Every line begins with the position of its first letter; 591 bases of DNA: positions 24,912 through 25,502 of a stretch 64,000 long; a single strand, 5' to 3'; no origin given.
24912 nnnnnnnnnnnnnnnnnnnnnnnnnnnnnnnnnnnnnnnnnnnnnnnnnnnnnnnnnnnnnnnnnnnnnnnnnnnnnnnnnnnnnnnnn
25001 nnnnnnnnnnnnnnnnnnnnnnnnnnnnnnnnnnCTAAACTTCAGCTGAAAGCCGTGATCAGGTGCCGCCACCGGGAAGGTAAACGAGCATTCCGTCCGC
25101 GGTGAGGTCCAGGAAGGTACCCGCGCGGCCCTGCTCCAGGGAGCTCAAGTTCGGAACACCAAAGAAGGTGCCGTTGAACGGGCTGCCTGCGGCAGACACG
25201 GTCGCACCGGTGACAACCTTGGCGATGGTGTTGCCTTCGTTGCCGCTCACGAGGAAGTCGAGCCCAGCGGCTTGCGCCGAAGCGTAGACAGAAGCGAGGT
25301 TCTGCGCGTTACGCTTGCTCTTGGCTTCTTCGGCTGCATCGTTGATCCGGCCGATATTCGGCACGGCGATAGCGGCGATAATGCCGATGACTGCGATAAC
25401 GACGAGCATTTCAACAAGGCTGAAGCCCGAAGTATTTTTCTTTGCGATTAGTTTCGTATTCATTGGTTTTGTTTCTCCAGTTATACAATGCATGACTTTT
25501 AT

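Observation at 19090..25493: Three paralogous Cys-free pilins, each apparently with its own transcription signals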

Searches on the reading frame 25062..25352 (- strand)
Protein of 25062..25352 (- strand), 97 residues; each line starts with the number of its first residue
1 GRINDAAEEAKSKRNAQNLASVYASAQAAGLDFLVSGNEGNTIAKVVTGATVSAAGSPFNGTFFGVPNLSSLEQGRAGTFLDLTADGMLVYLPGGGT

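Call 34: predict_structure(alignment_id=A4)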
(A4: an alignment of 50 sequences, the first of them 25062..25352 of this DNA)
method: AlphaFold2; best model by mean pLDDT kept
length: 97 residues; sequences in the alignment: 50
mean_pLDDT: 95.4   pTM: 0.86
mean pLDDT of the five models: 95.4, 95.1, 94.6, 94.5, 94.2
residues with pLDDT >= 90: 88; 70-90: 6; 50-70: 3; < 50: 0
segments of 3 or more residues with pLDDT < 50: none
pLDDT, mean of each block of 10 residues (from residue 1): 88 98 98 96 98 97 98 98 96 82
secondary structure, 60 per line:
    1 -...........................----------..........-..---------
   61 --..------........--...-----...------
elements in order: H2-28 H39-48 H71-78 E81-83 E89-91
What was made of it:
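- On Type IV pilin-class proteins (type IV filament subunits): The head-only model has pLDDT 95.4 and pTM 0.86 (call 34).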

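Call 38: fold_search(model_id=the predicted structure, library=pdb)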
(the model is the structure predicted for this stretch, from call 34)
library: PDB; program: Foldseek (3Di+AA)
matches with E <= 10: 15; with E <= 0.001: 0
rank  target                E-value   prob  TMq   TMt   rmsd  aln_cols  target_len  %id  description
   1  7d4i_SU               2.5e+00  0.02  0.17  0.13  13.8       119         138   13  Cryo-EM structure of 90S small ribosomal precursors complex with the DEAH-box RNA helicase Dhr1 (State F) (released 2021-10-06)
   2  4v4n_BU               3.9e+00  0.03  0.22  0.16   5.5        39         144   23  Structure of the Methanococcus jannaschii ribosome-SecYEBeta channel complex (released 2014-07-09)
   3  6eis_C                4.5e+00  0.02  0.20  0.08  11.9        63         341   22  DYRK1A in complex with JWC-055 (released 2018-08-29)
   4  3anq_D                4.8e+00  0.02  0.20  0.08  11.8        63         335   22  human DYRK1A/inhibitor complex (released 2010-11-10)
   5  7a8r_B                5.1e+00  0.05  0.34  0.09   7.2        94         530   13  Structure of RecQL from Bos taurus (released 2021-10-06)
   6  7z5n_E                5.1e+00  0.02  0.20  0.08  11.9        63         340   22  Crystal structure of DYRK1A in complex with CX-4945 (released 2023-03-22)
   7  6zj3_SX               5.8e+00  0.01  0.20  0.15  13.2       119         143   13  Cryo-EM structure of the highly atypical cytoplasmic ribosome of Euglena gracilis (released 2020-10-07)
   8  5ndv_C9               6.1e+00  0.02  0.18  0.13   7.5        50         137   10  Crystal structure of Paromomycin bound to the yeast 80S ribosome (released 2017-12-13)
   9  3j80_T                7.4e+00  0.01  0.17  0.13  15.0       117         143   10  CryoEM structure of 40S-eIF1-eIF1A preinitiation complex (released 2014-11-05)
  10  4uje_BT               7.9e+00  0.01  0.17  0.13   7.6        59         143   14  Regulation of the mammalian elongation cycle by 40S subunit rolling: a eukaryotic-specific ribosome rearrangement (released 2014-07-16)
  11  2qq9                  8.4e+00  0.04  0.32  0.19   5.6        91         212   12  Crystal Structure of DtxR(D6A C102D) Complexed with Nickel(II) (released 2007-10-30)
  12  8q7z_As               8.4e+00  0.01  0.19  0.14  13.5       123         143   13  Structure of the G. gallus 80S non-rotated ribosome (released 2024-08-28)
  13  6ayy_B                9.0e+00  0.01  0.18  0.07   9.9        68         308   15  Crystal structure of Apo fructose-1,6-bisphosphatase from Mycobacterium tuberculosis (released 2018-03-14)
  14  5yu7                  9.0e+00  0.01  0.15  0.02  19.3        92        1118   15  CRYSTAL STRUCTURE OF EXPORTIN-5 (released 2018-08-29)
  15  6y57_ST               9.6e+00  0.01  0.19  0.15   7.6        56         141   14  Structure of human ribosome in hybrid-PRE state (released 2020-04-15)
